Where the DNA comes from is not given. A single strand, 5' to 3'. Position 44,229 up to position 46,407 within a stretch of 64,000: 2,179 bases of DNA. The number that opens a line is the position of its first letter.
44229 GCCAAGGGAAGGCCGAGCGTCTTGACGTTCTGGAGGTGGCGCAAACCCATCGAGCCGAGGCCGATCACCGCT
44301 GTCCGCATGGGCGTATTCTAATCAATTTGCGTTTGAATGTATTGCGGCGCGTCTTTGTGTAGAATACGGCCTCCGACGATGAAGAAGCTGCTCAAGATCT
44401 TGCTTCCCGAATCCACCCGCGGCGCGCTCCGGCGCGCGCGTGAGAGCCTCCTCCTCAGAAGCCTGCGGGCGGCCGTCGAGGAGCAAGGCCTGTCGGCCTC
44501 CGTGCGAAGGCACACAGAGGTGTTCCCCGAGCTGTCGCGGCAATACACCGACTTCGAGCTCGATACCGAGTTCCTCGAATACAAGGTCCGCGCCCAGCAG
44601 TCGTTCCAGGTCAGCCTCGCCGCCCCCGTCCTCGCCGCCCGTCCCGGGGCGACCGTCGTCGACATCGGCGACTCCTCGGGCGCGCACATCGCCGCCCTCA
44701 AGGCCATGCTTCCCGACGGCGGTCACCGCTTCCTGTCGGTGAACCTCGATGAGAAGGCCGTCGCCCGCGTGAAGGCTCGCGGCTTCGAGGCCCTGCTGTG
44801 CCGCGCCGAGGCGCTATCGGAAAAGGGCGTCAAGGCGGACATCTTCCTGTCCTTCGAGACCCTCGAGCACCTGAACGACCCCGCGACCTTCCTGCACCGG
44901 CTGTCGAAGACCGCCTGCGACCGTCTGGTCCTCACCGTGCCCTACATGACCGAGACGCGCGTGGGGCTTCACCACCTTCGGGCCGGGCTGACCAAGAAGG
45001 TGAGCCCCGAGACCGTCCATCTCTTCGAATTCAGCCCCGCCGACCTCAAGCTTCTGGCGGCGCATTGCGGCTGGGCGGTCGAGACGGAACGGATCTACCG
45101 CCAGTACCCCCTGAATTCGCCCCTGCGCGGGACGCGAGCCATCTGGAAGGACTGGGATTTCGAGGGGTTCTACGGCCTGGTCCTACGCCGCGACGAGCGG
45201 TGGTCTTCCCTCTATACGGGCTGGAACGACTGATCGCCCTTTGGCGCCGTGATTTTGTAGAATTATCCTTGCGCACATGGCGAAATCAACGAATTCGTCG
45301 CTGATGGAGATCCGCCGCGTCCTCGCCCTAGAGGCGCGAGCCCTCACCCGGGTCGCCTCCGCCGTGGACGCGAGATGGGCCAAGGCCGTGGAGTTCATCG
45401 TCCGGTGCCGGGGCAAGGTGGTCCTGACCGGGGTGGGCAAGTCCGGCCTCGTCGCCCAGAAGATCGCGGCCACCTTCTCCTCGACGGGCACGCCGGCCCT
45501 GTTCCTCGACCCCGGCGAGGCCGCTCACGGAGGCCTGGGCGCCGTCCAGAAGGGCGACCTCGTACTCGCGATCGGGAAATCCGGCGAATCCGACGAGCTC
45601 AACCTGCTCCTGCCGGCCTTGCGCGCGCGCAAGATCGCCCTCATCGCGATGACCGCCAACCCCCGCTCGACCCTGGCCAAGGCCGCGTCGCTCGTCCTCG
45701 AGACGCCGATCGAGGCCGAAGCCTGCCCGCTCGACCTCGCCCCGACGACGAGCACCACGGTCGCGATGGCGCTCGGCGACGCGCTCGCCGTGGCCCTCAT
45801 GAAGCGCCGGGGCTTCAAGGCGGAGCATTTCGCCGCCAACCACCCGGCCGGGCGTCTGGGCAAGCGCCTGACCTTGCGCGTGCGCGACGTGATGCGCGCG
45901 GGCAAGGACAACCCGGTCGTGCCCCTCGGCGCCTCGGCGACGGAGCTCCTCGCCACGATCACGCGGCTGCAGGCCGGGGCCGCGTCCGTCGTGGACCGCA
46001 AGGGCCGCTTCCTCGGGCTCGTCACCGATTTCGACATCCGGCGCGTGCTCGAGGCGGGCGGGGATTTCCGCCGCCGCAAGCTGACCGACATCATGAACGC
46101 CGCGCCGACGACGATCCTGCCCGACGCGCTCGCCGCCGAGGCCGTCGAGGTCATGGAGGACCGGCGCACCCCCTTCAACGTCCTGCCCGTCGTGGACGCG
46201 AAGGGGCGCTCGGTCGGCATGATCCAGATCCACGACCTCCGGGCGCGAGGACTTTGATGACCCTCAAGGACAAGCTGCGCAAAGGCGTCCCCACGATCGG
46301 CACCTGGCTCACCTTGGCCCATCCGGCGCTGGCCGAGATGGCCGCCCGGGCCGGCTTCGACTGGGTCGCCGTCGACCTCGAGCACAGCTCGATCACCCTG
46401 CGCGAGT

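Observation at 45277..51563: Seven-gene KpsF / HpcH-aldolase / KdsB-like / Gfo / SDR / DHQ-synthase-like / 2-hydroxyacid-DH block: a non-canonical ulosonic-acid or carbasugar pathway?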

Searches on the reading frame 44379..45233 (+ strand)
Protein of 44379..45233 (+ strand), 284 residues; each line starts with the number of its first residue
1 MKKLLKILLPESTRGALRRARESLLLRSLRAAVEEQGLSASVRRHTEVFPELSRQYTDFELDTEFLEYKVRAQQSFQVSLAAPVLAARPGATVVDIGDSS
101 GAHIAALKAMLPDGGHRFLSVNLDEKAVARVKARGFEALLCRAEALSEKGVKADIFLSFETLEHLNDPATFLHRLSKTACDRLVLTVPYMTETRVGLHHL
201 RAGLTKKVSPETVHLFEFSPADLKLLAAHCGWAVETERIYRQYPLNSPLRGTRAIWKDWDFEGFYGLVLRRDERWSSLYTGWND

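Call 22: search_protein_families(library=pfam, proteins=[window:44379-45233:+], max_evalue=0.001)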
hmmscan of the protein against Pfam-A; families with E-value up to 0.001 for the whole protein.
window:44379-45233:+ (284 aa): 2 families
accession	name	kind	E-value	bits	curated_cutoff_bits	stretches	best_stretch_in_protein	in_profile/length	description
PF08241.18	Methyltransf_11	-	6.3e-06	27.2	21.2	1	95-176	2-84/95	Methyltransferase domain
PF13649.12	Methyltransf_25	-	0.00028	22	27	0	93-175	1-89/97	Methyltransferase domain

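Call 25: search_protein_families(library=ncbifam, proteins=[window:44379-45233:+], max_evalue=0.00001)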
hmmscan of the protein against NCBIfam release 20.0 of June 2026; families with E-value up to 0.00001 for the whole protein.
window:44379-45233:+ (284 aa): 0 families

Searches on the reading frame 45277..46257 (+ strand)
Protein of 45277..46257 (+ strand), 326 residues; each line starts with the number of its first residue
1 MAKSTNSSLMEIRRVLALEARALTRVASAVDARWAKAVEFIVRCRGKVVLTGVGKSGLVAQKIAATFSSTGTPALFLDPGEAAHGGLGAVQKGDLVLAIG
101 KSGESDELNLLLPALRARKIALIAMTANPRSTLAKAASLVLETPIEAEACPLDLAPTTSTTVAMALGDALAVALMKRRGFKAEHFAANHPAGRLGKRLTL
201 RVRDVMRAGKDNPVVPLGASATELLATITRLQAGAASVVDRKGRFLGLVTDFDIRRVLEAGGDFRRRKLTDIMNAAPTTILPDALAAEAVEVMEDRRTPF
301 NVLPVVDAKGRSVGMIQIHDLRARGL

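Call 4: search_protein_families(library=pfam, proteins=[window:45277-46257:+], max_evalue=0.01)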
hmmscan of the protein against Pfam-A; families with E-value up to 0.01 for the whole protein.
window:45277-46257:+ (326 aa): 2 families
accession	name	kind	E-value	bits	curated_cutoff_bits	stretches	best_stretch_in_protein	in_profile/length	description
PF01380.27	SIS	-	1.2e-25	90.2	25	1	43-173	3-131/131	SIS domain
PF00571.33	CBS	-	6.6e-16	58.8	24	2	270-322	2-52/57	CBS domain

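Call 5: search_protein_families(library=ncbifam, proteins=[window:45277-46257:+], max_evalue=0.001)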
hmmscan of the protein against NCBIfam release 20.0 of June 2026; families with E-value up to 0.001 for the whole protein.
window:45277-46257:+ (326 aa): 20 families
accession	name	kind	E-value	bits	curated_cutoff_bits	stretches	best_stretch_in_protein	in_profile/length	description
NF008141.0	PRK10892.1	equivalog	3e-91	306.1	505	1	13-323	17-324/328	arabinose-5-phosphate isomerase KdsD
TIGR00393.1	kpsF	subfamily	8.1e-86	287.9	203.7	1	46-316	1-267/268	KpsF/GutQ family sugar-phosphate isomerase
NF008581.0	PRK11543.1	equivalog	5.1e-81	272.1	481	1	9-325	6-319/321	arabinose-5-phosphate isomerase GutQ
NF008590.0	PRK11557.1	equivalog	7.1e-14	51.9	355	1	33-179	121-264/282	MurR/RpiR family transcriptional regulator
TIGR03127.2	RuMP_HxlB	equivalog_domain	7.4e-11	42.3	160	1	23-189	8-174/178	6-phospho-3-hexuloisomerase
NF040776.2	AlsR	equivalog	6.6e-09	35.1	400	1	12-177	96-259/279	transcriptional repressor AlsR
NF010701.0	PRK14101.1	equivalog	1.3e-08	33.5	920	1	35-186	459-606/638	bifunctional transcriptional regulator/glucokinase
NF041755.1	RuMP_HxlAB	equivalog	1.6e-07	30.7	500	1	23-176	224-374/391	bifunctional 3-hexulose-6-phosphate synthase/6-phospho-3-hexuloisomerase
NF008458.0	PRK11337.1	equivalog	9.2e-07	28.1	378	1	12-182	108-276/293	MurR/RpiR family transcriptional regulator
NF008451.0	PRK11302.1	subfamily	2.5e-06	27.2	296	1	22-181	105-261/286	transcriptional regulator HexR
NF012026.0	PRK15482.1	equivalog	3.1e-05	23.6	408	1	7-144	96-234/285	HTH-type transcriptional regulator MurR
NF041128.1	glucosaP_deam_GlmD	equivalog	4.4e-05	22.9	580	1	42-144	28-129/323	glucosamine-6-phosphate deaminase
NF002505.0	PRK01862.1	equivalog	4.8e-05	22.2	482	1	199-311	446-554/577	ClcB-like voltage-gated chloride channel protein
NF011443.0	PRK14869.1-5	equivalog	0.00012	20.7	335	0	268-323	70-123/546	putative manganese-dependent inorganic diphosphatase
NF041552.1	TF_PrdR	equivalog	0.00018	20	795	1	200-322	6-122/577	sigma-54 dependent transcriptional regulator PrdR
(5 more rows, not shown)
